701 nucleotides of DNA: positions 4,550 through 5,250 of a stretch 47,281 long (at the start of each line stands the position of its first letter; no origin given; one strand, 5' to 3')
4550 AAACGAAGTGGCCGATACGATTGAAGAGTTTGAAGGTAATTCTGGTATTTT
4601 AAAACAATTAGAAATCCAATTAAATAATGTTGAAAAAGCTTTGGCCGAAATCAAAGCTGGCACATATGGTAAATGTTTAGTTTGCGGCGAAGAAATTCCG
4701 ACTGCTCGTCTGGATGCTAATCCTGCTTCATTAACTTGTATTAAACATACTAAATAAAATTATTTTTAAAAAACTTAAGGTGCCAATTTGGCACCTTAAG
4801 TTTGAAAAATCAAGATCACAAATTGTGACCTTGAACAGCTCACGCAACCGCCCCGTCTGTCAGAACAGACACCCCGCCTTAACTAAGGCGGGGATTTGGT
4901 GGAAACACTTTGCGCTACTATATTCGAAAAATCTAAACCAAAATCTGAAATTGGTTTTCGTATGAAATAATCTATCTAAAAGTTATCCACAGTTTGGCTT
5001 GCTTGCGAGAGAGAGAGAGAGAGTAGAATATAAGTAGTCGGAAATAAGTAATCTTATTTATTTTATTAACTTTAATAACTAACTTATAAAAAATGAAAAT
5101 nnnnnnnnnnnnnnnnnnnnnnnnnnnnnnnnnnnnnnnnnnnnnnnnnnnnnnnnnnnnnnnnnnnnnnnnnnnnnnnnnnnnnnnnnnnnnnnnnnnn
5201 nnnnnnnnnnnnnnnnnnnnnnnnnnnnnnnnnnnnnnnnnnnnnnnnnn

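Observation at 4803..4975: Structured element present twice in the window, with compensatory substitutions in both hairpins (copy 1)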

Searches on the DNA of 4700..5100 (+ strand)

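Call 10: search_rna_families(source=window, start=4700, end=5100, threshold=evalue, max_evalue=10)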
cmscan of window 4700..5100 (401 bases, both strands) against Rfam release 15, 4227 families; matches with E-value up to 10: 21.
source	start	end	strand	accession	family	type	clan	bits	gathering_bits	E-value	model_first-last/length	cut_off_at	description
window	4737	4819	+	RF02330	TtnuHACA23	Gene; snRNA; snoRNA; HACA-box;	-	29.7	100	0.021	1-135/135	no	Tetrahymena snoRNA TtnuHACA23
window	4732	4804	-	RF02900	AaHKsRNA82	Gene; sRNA;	-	21.8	51.4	0.6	1-81/81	no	Aggregatibacter sRNA 82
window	4761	4811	-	RF04046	mir-2154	Gene; miRNA;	-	21.7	70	0.17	1-97/97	no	mir-2154 microRNA precursor family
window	4771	4803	-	RF03714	MIR774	Gene; miRNA;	-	21.1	80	0.15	1-98/98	no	MIR774 microRNA precursor family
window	4703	4818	+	RF02325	TtnuHACA18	Gene; snRNA; snoRNA; HACA-box;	-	19.7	100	1.4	1-130/130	no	Tetrahymena snoRNA TtnuHACA18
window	4759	4813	+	RF03802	MIR5649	Gene; miRNA;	-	19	100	0.38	1-101/101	no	MIR5649 microRNA precursor family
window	4732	4803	+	RF00125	IS128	Gene; sRNA;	-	18.8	80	0.13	126-198/209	no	IS128 RNA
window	4759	4813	-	RF03802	MIR5649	Gene; miRNA;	-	18.2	100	0.62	1-101/101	no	MIR5649 microRNA precursor family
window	4759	4814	-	RF04172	MIR8675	Gene; miRNA;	-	17.5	90.8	1.5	1-95/95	no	MIR8675 microRNA precursor family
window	4864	4942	-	RF01470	rli38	Gene; sRNA;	-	17.5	49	6.3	1-150/150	no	Listeria sRNA rli38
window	4760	4812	+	RF04046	mir-2154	Gene; miRNA;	-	17.3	70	2.6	1-97/97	no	mir-2154 microRNA precursor family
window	4763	4810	-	RF03846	mir-4861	Gene; miRNA;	-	16.8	100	1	1-94/94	no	mir-4861 microRNA precursor family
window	4773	4800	+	RF03749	MIR2617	Gene; miRNA;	-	16.7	46.5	4.9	1-86/86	no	MIR2617 microRNA precursor family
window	4755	4820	-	RF03287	mir-5904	Gene; miRNA;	-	15.7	73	2.6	1-84/84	no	mir-5904 microRNA precursor family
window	4762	4810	+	RF03556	mir-559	Gene; miRNA;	-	15.7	95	3.6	1-91/91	no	mir-559 microRNA precursor family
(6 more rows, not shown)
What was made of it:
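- On Any Rfam RNA family: The E-value scan of 4700-5100 gave nothing meaningful (call 10).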

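Call 23: build_rna_model(alignment_id=A2, structure=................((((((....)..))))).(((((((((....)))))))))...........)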
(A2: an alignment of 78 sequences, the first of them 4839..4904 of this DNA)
Model R1 built from alignment A2 (78 sequences, 68 columns); structure: as given.
model positions 66; base pairs 15; branch points 1; effective number of sequences 5.67; information 0.85 bits per position. Calibrated on 0.2 Mb of random sequence (short: E-values are rough).
structure used (alignment columns):
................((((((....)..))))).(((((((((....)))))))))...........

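Call 24: search_with_rna_model(model_id=R1, source=window, filters=off, max_evalue=10, show_alignments=6)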
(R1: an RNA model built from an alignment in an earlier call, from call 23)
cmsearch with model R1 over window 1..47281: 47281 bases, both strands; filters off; matches with E-value up to 10: 24.
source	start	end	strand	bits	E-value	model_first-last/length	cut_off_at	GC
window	4839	4904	+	76.8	6.1e-26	1-66/66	no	0.59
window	46861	46926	-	74.1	6e-25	1-66/66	no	0.55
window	46774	46839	+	63.4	4e-21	1-66/66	no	0.52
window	4872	4893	-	17.4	0.00014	34-55/66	no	0.68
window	46807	46828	-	11.5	0.017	34-55/66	no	0.55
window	4086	4109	+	11.3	0.021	1-66/66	no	0.38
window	46873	46892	+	9.4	0.1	35-54/66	no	0.7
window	22640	22685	+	7.1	0.69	1-66/66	no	0.46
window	19016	19065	+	6.1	1.5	1-66/66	no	0.28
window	6391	6455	+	6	1.8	1-66/66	no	0.35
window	22539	22562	-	5.8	2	1-66/66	no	0.33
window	26837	26874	+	5.5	2.7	1-66/66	no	0.34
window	210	225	-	5.2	3.2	37-52/66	no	0.19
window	14946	14982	+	4.8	4.5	1-66/66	no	0.54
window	28427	28440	+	4.8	4.7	1-66/66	no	0.57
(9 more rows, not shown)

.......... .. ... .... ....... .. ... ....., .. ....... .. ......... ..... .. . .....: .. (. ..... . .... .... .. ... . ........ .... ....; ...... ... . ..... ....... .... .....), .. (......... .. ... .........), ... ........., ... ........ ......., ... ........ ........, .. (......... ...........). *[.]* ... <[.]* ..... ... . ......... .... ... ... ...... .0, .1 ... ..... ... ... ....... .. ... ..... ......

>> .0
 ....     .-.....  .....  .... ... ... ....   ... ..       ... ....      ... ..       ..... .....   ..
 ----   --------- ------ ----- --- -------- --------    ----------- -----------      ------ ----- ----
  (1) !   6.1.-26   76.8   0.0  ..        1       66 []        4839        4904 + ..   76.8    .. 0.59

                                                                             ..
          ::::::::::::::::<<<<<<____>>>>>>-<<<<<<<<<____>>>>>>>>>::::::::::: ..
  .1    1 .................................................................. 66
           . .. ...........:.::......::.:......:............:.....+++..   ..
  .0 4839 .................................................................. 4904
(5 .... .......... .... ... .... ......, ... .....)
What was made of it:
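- Checked: The family covariance model scores them 76.8 and 74.1 bits (call 24).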

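Call 25: search_with_rna_model(model_id=R1, sources=[L001, L002, L003, L004, L005, L006, L007, L008, L009, L010, L011, L012, L013, L014, L015, L016, L017, L018, L019, L020, L021, L022, L023, L024, L025, L026, L027, L028, L029, L030, L031, L032, L033, L034, L035, L036, L037, L038, L039, L040, L041, L042, L043, L044, L045, L046, L047, L048, L049, L050, L051, L052, L053, L054, L055, L056, L057, L058, L059, L060, L061, L062, L063, L064, L065, L066, L067, L068, L069, L070, L071, L072], max_evalue=0.001, make_alignment=true)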
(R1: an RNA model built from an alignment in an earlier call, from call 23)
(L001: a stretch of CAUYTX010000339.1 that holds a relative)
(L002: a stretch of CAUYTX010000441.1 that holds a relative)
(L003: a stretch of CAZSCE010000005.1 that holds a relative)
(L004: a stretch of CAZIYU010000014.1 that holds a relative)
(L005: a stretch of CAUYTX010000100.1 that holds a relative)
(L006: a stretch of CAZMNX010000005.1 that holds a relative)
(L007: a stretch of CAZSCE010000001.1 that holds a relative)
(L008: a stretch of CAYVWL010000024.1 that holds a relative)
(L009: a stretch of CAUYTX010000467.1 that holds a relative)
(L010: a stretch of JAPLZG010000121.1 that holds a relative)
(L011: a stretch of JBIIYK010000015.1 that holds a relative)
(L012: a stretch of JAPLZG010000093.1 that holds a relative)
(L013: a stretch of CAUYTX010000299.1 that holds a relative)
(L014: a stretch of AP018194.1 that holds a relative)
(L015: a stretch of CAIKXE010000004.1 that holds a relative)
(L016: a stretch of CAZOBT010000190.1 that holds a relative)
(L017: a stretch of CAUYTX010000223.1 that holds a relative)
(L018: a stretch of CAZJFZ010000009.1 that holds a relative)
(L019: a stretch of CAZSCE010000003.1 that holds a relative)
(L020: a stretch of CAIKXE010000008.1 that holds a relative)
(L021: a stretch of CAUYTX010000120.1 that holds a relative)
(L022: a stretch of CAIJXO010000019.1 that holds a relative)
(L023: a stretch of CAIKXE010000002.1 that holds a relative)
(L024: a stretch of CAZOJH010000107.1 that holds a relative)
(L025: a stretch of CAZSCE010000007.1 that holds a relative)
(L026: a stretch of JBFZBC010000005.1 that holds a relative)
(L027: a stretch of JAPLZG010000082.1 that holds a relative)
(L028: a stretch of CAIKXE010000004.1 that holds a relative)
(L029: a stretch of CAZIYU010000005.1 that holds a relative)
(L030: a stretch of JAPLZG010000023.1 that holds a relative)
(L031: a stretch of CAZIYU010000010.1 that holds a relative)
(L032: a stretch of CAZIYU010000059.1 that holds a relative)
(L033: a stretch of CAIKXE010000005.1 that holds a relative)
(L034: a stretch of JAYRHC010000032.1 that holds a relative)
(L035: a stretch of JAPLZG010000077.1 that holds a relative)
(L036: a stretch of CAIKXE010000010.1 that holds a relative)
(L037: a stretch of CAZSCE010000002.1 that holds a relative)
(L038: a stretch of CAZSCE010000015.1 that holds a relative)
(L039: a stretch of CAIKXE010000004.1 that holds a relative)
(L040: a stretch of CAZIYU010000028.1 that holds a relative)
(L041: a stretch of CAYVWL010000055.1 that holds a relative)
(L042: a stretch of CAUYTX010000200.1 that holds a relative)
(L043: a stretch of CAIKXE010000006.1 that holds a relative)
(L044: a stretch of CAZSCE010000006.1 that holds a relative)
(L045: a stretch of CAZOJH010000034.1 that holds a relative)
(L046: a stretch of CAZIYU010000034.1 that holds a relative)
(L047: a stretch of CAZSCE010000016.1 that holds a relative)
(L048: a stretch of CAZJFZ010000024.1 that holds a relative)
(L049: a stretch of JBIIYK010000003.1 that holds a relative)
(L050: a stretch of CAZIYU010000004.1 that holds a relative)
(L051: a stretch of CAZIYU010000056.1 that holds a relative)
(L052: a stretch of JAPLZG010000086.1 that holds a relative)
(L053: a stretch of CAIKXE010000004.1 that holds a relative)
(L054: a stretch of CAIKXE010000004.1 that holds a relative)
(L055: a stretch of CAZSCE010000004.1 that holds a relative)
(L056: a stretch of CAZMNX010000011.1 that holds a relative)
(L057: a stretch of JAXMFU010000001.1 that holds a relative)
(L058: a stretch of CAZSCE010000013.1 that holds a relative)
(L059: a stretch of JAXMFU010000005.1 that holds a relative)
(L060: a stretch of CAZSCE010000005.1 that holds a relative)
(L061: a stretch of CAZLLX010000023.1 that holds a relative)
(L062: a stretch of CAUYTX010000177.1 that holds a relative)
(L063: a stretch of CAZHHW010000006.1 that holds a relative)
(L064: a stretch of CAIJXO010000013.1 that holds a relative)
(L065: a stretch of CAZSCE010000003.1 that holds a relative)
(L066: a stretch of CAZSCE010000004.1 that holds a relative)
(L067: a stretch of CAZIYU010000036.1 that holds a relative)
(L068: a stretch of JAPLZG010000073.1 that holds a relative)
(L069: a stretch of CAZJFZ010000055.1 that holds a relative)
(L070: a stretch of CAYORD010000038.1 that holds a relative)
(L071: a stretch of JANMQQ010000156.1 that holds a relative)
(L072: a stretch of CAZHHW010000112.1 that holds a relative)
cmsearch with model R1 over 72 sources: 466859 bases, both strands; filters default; matches with E-value up to 0.001: 152.
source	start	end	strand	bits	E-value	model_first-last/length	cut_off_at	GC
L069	1510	1575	+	85.3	5.5e-28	1-66/66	no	0.53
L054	7274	7339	+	83.8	1.8e-27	1-66/66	no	0.55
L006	6257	6322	-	83.1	3.5e-27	1-66/66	no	0.59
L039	1167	1232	+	82.3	6.6e-27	1-66/66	no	0.59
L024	1929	1994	+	81.8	9.7e-27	1-66/66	no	0.55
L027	226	291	+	81.1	1.7e-26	1-66/66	no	0.56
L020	6830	6895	+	80.8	2.3e-26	1-66/66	no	0.62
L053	1616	1681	+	80.6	2.7e-26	1-66/66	no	0.53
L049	890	955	+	80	4.2e-26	1-66/66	no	0.55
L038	4392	4457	+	79.9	4.7e-26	1-66/66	no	0.64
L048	190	255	+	79.6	6e-26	1-66/66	no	0.58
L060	5676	5741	-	79.2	8.7e-26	1-66/66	no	0.62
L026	2868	2933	+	79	9.7e-26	1-66/66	no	0.53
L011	5093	5158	+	79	9.7e-26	1-66/66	no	0.59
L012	7913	7978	+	78.8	1.2e-25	1-66/66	no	0.64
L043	336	401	-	78.7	1.3e-25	1-66/66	no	0.58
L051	3471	3536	-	78.4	1.6e-25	1-66/66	no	0.52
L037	7407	7472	-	78.4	1.7e-25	1-66/66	no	0.59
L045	6395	6460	-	78.2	1.9e-25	1-66/66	no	0.56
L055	6427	6492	+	78.2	1.9e-25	1-66/66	no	0.56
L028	1075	1140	-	77.9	2.6e-25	1-66/66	no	0.58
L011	5534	5599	-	77.1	4.8e-25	1-66/66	no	0.67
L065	7719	7784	+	76.7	6.9e-25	1-66/66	no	0.59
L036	3302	3367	+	76.5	8.1e-25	1-66/66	no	0.56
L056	7515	7580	+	76.4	8.8e-25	1-66/66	no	0.65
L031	5846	5911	-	76.2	1e-24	1-66/66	no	0.48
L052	3632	3697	+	76.1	1.1e-24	1-66/66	no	0.53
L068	1840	1905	-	76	1.2e-24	1-66/66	no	0.56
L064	3799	3864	+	75.6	1.6e-24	1-66/66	no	0.58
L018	5305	5370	+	75.4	2e-24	1-66/66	no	0.59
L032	2543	2608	-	75.2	2.3e-24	1-66/66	no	0.61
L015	5854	5919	-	74.4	4.6e-24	1-66/66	no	0.62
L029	325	390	-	73.9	6.7e-24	1-66/66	no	0.52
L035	4693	4758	-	73.9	6.8e-24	1-66/66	no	0.53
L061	730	793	-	73.8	7.3e-24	1-66/66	no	0.64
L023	5406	5471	+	73.7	8.1e-24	1-66/66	no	0.61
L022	3589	3654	-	73.6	8.5e-24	1-66/66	no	0.65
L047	6093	6156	+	73.4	1.1e-23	1-66/66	no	0.58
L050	7393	7458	+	73.2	1.2e-23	1-66/66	no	0.55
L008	120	185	-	72.8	1.7e-23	1-66/66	no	0.59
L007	946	1011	+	72.3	2.5e-23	1-66/66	no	0.48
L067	2703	2768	-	72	3.4e-23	1-66/66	no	0.47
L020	7376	7439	-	71.8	3.9e-23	1-66/66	no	0.67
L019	899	962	+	71.7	4.3e-23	1-66/66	no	0.58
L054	7784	7847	-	71.6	4.5e-23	1-66/66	no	0.66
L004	6954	7019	+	71.3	6e-23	1-66/66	no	0.52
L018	5364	5429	-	70.5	1.1e-22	1-66/66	no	0.55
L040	63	128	-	69.7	2.2e-22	1-66/66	no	0.53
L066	2802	2865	+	69.7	2.2e-22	1-66/66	no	0.59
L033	6125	6190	+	69.5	2.5e-22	1-66/66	no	0.58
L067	2615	2680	+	69.4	2.9e-22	1-66/66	no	0.53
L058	2789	2852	+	69.3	3e-22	1-66/66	no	0.61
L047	4882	4945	+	69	3.8e-22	1-66/66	no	0.55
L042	1508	1570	+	68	8.9e-22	1-66/66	no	0.51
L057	113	176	+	67.7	1.2e-21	1-66/66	no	0.58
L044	7729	7796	-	67.7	1.2e-21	1-66/66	no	0.65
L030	2826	2886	+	66.9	2.2e-21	1-61/66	3'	0.49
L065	5193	5259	+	66.7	2.7e-21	1-66/66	no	0.57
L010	4913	4978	-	66.3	3.7e-21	1-66/66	no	0.59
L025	3291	3349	+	66.1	4.2e-21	1-59/66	3'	0.64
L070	1943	2009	-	66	4.6e-21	1-66/66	no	0.58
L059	4356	4419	-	65.9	4.9e-21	1-66/66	no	0.64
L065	5251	5316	-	65.4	7.4e-21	1-66/66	no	0.56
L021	1145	1207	+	65.2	8.7e-21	1-66/66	no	0.54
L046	1056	1121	-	64.9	1.2e-20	1-66/66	no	0.65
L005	105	167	+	64.8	1.2e-20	1-66/66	no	0.57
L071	2555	2619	-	63.8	2.8e-20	1-66/66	no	0.63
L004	7012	7078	-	62.7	7.2e-20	1-66/66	no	0.55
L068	154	225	-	62.6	7.5e-20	1-66/66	no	0.54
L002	1431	1493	-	62.3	1e-19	1-66/66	no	0.57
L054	7702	7765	+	62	1.3e-19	1-66/66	no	0.53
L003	4678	4741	-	61.6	1.8e-19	1-66/66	no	0.53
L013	1707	1769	-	61.2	2.5e-19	1-66/66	no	0.57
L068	1621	1687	-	60.7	3.7e-19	1-66/66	no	0.6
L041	72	139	+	60.3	5.1e-19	1-66/66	no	0.59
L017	760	822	-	59.5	9.7e-19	1-66/66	no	0.56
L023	3095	3162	+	59.3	1.2e-18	1-66/66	no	0.66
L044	7635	7700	+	59.3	1.2e-18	1-66/66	no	0.48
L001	940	1001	-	59.1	1.4e-18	1-66/66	no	0.55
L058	2862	2929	-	58.4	2.4e-18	1-66/66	no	0.51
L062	648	710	-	58.4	2.6e-18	1-66/66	no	0.59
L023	5481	5548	-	58.3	2.7e-18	1-66/66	no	0.53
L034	611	678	-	58.3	2.8e-18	1-66/66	no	0.51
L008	37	102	+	58.1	3.2e-18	1-66/66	no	0.55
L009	1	61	-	57.6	4.8e-18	1-64/66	3'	0.59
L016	2275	2337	-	57.6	5e-18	1-66/66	no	0.56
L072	3361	3425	+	57.4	6e-18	1-66/66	no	0.57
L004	4965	5030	-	56.1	1.6e-17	1-66/66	no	0.48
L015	3203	3271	-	55.1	3.9e-17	1-66/66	no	0.57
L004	124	187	+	54.1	8.6e-17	1-66/66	no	0.47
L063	3620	3684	-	53.9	1e-16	1-66/66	no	0.58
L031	1647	1712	-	53.8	1.1e-16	1-66/66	no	0.64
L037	4412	4477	+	53.8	1.1e-16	1-66/66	no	0.47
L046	997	1065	+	53.5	1.5e-16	1-66/66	no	0.57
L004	4885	4948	+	52.5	3.3e-16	1-66/66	no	0.52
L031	1570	1633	+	52.1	4.5e-16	1-66/66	no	0.52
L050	7415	7480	-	52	5e-16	1-66/66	no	0.59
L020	7261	7324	+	50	2.5e-15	1-66/66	no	0.53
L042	2944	3004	-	48.2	1.2e-14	1-66/66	no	0.56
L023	3913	3964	+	47.2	2.6e-14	1-66/66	no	0.56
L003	4599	4662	+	47.1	2.8e-14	1-66/66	no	0.56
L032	2464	2527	+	46.9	3.4e-14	1-66/66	no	0.5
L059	4486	4548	+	46.7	3.9e-14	1-66/66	no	0.65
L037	7314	7379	+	46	7e-14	1-66/66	no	0.55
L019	971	1036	-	46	7e-14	1-66/66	no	0.56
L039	1242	1315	-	45.4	1.2e-13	1-66/66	no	0.58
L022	3515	3579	+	44.7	2.1e-13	1-66/66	no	0.49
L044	3095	3148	+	44.4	2.8e-13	1-66/66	no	0.57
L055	6546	6612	-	43.6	5.2e-13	1-66/66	no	0.54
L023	3172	3234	-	43.6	5.2e-13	1-66/66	no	0.52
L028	992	1057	+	43.1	8e-13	1-66/66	no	0.55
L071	2633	2697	+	42.2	1.7e-12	1-66/66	no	0.6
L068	1720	1784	+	41.9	2.1e-12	1-66/66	no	0.45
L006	6180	6247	+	41.5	3e-12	1-66/66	no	0.53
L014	934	1001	-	40.8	5.4e-12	1-66/66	no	0.6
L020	4409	4462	+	39.9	1.1e-11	1-66/66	no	0.59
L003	4505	4572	+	38.2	4.6e-11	1-66/66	no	0.62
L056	7591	7654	-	38.1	4.9e-11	1-66/66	no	0.48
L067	3407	3470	+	37.4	8.7e-11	1-66/66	no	0.55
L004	207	271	+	36.7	1.6e-10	1-66/66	no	0.49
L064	3874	3936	-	36.5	1.9e-10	1-66/66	no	0.52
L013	1619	1680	+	36.3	2.1e-10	1-66/66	no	0.56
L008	1360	1422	-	36.2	2.3e-10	1-66/66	no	0.51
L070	2018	2080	+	35.5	4.1e-10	1-66/66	no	0.62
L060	5581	5647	+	33.4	2.5e-09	1-66/66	no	0.55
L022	2141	2206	+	33.2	2.9e-09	1-66/66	no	0.55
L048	558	625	-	29.6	5.4e-08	1-66/66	no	0.49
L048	2424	2475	-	29.6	5.4e-08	1-66/66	no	0.42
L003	1684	1749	+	29.1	8.6e-08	1-66/66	no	0.42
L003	7536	7599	+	28.4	1.5e-07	1-66/66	no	0.48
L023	3979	4030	-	28.4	1.5e-07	1-66/66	no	0.56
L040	6961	7023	-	27.9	2.3e-07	1-66/66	no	0.51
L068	2081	2130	-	27.8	2.6e-07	1-66/66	no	0.56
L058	4306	4358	+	26.9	5.2e-07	1-66/66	no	0.43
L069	1643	1696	-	26.9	5.3e-07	1-66/66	no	0.48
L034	672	723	+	26.7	5.9e-07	1-66/66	no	0.5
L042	1376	1437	-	25.6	1.5e-06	1-66/66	no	0.48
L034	6856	6906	+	23.2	1.1e-05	1-66/66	no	0.51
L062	1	39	+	23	1.3e-05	27-66/66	5'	0.56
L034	6863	6918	-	23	1.3e-05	1-66/66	no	0.54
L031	5106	5169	+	21.7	3.8e-05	1-66/66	no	0.53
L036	5440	5503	-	21.7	4e-05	1-66/66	no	0.64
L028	1014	1064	-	21.5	4.4e-05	1-66/66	no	0.47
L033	2065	2129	-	21.1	6.3e-05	1-66/66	no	0.49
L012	7935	7987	-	20.7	8.6e-05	1-66/66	no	0.58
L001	934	972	+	19.8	0.00019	17-55/66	no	0.44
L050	6316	6382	+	19.6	0.00021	1-66/66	no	0.43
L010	4871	4956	+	19.4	0.00025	1-66/66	no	0.59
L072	3382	3447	-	19.3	0.00028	1-66/66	no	0.58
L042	1635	1689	+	18.8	0.00044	1-66/66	no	0.33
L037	7347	7368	-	17.8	0.00098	34-55/66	no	0.5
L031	5833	5889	+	17.8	0.001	1-66/66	no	0.53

Alignment A3: 150 matches aligned to the model, 128 columns, each read 5' to 3' on its own strand. Consensus structure (alignment columns), stored with it:
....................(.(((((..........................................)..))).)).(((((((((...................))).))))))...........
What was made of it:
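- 152 model hits occur elsewhere (call 25).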

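Call 42: search_with_rna_model(model_id=R1, sources=[L073, L074, L075, L076, L077, L078, L079, L080, L081], max_evalue=0.1, filters=off)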
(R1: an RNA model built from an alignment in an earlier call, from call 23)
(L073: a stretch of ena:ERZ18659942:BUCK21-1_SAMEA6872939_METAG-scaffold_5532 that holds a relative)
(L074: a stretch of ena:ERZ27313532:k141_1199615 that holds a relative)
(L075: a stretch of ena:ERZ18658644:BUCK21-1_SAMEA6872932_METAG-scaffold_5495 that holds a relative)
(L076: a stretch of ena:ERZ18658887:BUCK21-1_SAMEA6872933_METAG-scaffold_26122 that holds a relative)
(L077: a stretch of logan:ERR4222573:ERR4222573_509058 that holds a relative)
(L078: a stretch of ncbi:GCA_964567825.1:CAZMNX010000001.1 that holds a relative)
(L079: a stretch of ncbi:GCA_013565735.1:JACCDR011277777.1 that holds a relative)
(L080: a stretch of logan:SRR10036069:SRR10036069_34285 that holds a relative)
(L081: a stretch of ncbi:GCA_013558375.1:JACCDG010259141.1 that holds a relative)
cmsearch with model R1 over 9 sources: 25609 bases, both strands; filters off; matches with E-value up to 0.1: 32.
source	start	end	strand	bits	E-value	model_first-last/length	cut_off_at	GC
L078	1798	1863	+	66.4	1.9e-22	1-66/66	no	0.55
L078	1905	1972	-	38.2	2.5e-12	1-66/66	no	0.54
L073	1821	1885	+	37.2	5.9e-12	1-66/66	no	0.55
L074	1821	1885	+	37.2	5.9e-12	1-66/66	no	0.55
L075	363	427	+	37.2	5.9e-12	1-66/66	no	0.55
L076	4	68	+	37.2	5.9e-12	1-66/66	no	0.55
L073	2366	2430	+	31.3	7.8e-10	1-66/66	no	0.46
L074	2366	2430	+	31.3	7.8e-10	1-66/66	no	0.46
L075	908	972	+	31.3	7.8e-10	1-66/66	no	0.46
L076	549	613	+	31.3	7.8e-10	1-66/66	no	0.46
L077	439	503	+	31.3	7.8e-10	1-66/66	no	0.46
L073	1903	1965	-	30.8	1.1e-09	1-66/66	no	0.49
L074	1903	1965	-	30.8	1.1e-09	1-66/66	no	0.49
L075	445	507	-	30.8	1.1e-09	1-66/66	no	0.49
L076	86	148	-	30.8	1.1e-09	1-66/66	no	0.49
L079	2001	2059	+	25.8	7.3e-08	1-66/66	no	0.59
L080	1097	1155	+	25.8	7.3e-08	1-66/66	no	0.59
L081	141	199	+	25.8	7.3e-08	1-66/66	no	0.59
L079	2469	2529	-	25.6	8.1e-08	1-66/66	no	0.57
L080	1565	1625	-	25.6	8.1e-08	1-66/66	no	0.57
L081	609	669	-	25.6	8.1e-08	1-66/66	no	0.57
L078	1831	1852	-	16.4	0.00017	34-55/66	no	0.73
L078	1916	1937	+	11.3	0.011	34-55/66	no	0.55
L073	1914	1934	+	9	0.075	34-55/66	no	0.52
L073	2399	2419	-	9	0.075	34-55/66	no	0.52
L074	1914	1934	+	9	0.075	34-55/66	no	0.52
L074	2399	2419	-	9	0.075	34-55/66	no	0.52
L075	456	476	+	9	0.075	34-55/66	no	0.52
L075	941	961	-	9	0.075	34-55/66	no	0.52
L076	97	117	+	9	0.075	34-55/66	no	0.52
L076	582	602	-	9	0.075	34-55/66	no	0.52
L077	472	492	-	9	0.075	34-55/66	no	0.52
